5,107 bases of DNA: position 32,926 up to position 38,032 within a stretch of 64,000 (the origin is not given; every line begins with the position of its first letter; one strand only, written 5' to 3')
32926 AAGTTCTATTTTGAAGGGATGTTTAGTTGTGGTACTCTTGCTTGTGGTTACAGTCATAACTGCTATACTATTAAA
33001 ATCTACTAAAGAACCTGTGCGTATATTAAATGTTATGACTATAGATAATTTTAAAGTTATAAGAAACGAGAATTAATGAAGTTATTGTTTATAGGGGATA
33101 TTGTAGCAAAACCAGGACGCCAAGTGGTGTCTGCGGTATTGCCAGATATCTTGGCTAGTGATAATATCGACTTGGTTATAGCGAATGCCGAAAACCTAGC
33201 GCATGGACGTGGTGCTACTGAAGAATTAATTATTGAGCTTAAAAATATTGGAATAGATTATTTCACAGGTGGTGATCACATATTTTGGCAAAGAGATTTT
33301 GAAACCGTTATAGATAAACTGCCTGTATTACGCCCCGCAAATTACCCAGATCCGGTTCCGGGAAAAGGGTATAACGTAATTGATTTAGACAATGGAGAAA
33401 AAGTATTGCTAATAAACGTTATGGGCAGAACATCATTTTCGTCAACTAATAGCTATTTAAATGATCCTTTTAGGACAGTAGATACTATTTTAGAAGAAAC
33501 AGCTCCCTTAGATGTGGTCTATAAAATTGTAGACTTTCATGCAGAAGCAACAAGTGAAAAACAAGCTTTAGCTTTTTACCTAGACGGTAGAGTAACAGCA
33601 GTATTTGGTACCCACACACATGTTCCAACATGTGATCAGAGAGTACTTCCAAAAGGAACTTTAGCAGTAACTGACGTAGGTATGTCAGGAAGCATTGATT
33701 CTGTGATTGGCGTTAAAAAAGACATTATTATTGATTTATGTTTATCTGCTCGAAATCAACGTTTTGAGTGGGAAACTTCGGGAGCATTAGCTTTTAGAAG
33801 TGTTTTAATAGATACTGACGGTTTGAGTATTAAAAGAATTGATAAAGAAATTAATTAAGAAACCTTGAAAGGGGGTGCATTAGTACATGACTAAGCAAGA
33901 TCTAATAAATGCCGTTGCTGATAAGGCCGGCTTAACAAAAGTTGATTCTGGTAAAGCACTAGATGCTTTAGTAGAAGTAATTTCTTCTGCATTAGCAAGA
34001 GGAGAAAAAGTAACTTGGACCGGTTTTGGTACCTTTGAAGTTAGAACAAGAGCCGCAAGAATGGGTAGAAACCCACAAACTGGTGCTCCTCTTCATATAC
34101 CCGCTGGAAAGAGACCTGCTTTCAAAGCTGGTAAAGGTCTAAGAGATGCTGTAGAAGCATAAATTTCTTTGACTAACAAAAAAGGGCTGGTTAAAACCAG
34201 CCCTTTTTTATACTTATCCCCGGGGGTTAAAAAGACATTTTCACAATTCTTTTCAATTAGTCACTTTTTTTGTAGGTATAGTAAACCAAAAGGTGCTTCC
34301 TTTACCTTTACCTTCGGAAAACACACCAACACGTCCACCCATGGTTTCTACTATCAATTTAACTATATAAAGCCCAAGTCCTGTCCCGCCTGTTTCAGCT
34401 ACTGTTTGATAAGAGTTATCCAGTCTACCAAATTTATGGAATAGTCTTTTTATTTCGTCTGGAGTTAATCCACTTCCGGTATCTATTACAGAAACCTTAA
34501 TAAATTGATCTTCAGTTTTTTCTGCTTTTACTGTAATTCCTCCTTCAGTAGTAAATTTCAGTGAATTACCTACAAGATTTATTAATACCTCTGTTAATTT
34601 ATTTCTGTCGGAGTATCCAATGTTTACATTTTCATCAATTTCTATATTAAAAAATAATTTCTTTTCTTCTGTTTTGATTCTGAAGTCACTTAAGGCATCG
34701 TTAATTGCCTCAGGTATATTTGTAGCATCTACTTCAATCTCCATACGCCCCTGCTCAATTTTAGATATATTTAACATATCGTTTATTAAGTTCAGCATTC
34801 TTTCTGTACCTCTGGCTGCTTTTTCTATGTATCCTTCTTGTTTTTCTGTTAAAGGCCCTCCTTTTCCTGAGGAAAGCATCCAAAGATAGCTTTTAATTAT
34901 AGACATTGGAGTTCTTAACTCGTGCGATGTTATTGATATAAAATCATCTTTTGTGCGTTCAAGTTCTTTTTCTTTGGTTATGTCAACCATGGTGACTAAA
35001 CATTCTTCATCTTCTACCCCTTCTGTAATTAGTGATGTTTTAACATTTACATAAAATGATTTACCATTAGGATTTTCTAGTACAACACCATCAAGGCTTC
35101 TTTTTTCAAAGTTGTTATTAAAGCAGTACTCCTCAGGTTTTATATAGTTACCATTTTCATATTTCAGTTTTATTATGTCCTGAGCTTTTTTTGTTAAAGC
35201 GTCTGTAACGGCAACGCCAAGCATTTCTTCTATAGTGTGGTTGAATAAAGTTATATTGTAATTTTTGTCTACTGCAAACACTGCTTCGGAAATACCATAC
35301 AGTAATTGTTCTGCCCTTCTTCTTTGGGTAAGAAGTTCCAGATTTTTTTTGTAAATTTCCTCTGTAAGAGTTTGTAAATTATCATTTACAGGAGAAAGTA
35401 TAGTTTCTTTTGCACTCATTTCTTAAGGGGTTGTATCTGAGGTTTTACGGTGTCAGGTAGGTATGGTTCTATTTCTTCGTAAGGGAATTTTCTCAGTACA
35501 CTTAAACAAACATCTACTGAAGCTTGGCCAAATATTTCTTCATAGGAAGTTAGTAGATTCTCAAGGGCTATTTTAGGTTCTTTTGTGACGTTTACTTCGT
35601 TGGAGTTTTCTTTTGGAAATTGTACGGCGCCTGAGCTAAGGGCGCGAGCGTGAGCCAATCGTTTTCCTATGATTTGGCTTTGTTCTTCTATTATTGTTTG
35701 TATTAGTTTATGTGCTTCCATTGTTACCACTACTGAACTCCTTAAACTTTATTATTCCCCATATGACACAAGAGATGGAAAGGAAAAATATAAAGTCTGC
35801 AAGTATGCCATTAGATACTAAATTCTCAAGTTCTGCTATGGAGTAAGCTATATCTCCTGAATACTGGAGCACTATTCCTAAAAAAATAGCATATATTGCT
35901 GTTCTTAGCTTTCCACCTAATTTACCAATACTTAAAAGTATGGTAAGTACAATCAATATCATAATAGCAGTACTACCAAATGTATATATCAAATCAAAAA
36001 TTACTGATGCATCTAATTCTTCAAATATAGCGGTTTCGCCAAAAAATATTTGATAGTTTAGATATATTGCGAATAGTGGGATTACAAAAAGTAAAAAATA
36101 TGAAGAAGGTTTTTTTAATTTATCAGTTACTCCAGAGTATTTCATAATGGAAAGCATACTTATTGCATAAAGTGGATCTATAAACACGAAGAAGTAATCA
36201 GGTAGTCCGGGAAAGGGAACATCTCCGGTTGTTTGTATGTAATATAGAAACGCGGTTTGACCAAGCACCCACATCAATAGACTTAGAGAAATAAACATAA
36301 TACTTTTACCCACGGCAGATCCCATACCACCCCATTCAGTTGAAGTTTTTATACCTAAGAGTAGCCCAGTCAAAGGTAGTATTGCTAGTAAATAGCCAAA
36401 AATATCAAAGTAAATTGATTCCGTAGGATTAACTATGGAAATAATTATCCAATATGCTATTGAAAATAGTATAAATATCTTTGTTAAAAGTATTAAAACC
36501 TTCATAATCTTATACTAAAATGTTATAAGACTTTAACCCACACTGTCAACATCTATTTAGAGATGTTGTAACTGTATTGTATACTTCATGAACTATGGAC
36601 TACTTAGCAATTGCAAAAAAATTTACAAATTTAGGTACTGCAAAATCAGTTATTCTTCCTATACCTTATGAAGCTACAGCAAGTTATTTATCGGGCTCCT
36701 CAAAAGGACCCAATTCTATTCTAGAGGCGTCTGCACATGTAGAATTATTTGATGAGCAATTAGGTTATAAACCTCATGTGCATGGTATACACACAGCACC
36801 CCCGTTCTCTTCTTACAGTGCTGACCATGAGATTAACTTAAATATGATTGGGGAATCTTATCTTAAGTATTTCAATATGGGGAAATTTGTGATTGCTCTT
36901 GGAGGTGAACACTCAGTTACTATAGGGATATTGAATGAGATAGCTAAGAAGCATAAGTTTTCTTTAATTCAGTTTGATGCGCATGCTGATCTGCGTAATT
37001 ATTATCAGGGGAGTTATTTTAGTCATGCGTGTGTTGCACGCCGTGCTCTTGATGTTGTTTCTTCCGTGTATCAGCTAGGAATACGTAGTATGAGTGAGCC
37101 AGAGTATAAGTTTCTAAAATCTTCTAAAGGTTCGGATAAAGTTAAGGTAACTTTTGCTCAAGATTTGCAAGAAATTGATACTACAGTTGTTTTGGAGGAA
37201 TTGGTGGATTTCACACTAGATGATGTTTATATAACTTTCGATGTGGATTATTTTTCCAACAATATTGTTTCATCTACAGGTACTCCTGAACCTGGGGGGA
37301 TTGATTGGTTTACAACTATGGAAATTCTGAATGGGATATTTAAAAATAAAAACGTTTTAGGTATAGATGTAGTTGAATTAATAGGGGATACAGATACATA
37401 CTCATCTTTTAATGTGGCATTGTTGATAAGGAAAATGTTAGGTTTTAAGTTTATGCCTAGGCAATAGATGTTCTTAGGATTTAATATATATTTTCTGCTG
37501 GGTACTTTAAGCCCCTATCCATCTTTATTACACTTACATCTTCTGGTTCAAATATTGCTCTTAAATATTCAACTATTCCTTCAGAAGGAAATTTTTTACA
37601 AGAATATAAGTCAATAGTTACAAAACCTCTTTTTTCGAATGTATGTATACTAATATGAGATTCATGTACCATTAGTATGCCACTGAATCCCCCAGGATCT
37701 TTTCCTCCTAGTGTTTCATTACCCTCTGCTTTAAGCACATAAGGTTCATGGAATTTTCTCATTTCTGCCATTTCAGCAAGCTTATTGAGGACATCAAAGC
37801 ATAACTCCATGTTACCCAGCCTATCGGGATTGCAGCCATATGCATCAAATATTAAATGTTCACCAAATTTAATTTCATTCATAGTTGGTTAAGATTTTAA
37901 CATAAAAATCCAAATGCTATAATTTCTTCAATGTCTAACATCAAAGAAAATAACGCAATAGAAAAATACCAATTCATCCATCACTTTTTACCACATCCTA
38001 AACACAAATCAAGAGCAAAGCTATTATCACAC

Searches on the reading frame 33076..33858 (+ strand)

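Call 10: search_protein_families(library=pfam, proteins=[window:33076-33858:+], max_evalue=0.001)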
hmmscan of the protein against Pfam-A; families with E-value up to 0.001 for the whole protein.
window:33076-33858:+ (260 aa): 2 families
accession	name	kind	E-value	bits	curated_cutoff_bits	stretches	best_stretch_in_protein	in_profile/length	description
PF13277.11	YmdB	-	5.6e-85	285.1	27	1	4-249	1-242/253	YmdB-like protein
PF00149.33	Metallophos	-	3e-07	31.5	21.5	1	1-184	1-191/191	Calcineurin-like phosphoesterase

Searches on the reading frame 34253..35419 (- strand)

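Call 10: search_protein_families(library=pfam, proteins=[window:34253-35419:-], max_evalue=0.001)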
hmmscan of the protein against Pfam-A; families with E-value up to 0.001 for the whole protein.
window:34253-35419:- (388 aa): 5 families
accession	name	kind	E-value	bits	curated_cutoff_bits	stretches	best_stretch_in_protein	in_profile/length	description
PF02518.31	HATPase_c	-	2.5e-26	92.7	26.4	1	271-384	2-110/111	Histidine kinase-, DNA gyrase B-, and HSP90-like ATPase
PF00512.31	HisKA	-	1.2e-17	64.1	26.9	1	157-224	2-66/66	His Kinase A (phospho-acceptor) domain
PF13426.13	PAS_9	-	4.5e-07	30.5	27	1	45-149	2-103/103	PAS domain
PF13589.12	HATPase_c_3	-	5.9e-05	23.6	25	1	276-355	4-82/137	Histidine kinase-, DNA gyrase B-, and HSP90-like ATPase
PF00989.32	PAS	-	8.5e-05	23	22.6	1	37-80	4-47/113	PAS fold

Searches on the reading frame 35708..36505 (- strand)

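Call 10: search_protein_families(library=pfam, proteins=[window:35708-36505:-], max_evalue=0.001)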
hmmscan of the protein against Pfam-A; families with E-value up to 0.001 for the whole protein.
window:35708-36505:- (265 aa): 0 families

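Call 13: search_protein_families(library=ncbifam, proteins=[window:35708-36505:-], max_evalue=0.001)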
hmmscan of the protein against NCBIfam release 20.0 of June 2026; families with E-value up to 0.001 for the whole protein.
window:35708-36505:- (265 aa): 0 families

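Call 72: search_protein_families(library=pfam, proteins=[window:35708-36505:-], max_evalue=10)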
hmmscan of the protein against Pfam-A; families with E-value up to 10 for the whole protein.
window:35708-36505:- (265 aa): 1 family
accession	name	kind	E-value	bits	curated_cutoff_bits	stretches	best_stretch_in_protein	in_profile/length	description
PF19728.4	DUF6220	-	0.0082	16.9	29.8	1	170-215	16-61/66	Family of unknown function (DUF6220)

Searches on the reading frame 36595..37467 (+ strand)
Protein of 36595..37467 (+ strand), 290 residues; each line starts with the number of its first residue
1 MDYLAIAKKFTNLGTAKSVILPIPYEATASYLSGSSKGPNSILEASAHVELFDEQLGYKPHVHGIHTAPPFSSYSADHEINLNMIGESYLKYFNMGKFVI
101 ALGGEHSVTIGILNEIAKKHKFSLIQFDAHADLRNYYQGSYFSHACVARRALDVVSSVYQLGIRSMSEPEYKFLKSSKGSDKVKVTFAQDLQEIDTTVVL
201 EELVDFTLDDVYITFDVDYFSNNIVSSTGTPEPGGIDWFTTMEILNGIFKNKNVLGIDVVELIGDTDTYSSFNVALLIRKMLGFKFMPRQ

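Call 10: search_protein_families(library=pfam, proteins=[window:36595-37467:+], max_evalue=0.001)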
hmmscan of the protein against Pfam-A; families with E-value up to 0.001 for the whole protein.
window:36595-37467:+ (290 aa): 1 family
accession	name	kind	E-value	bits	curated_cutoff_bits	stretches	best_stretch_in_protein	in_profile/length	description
PF00491.26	Arginase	-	6.9e-55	186.9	22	1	17-280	2-276/280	Arginase family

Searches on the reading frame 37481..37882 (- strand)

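Call 10: search_protein_families(library=pfam, proteins=[window:37481-37882:-], max_evalue=0.001)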
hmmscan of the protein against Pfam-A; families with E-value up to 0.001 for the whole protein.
window:37481-37882:- (133 aa): 1 family
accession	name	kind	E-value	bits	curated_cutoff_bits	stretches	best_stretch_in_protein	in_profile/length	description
PF02675.21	AdoMet_dc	-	1.8e-25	89.8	25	1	9-124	1-107/107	S-adenosylmethionine decarboxylase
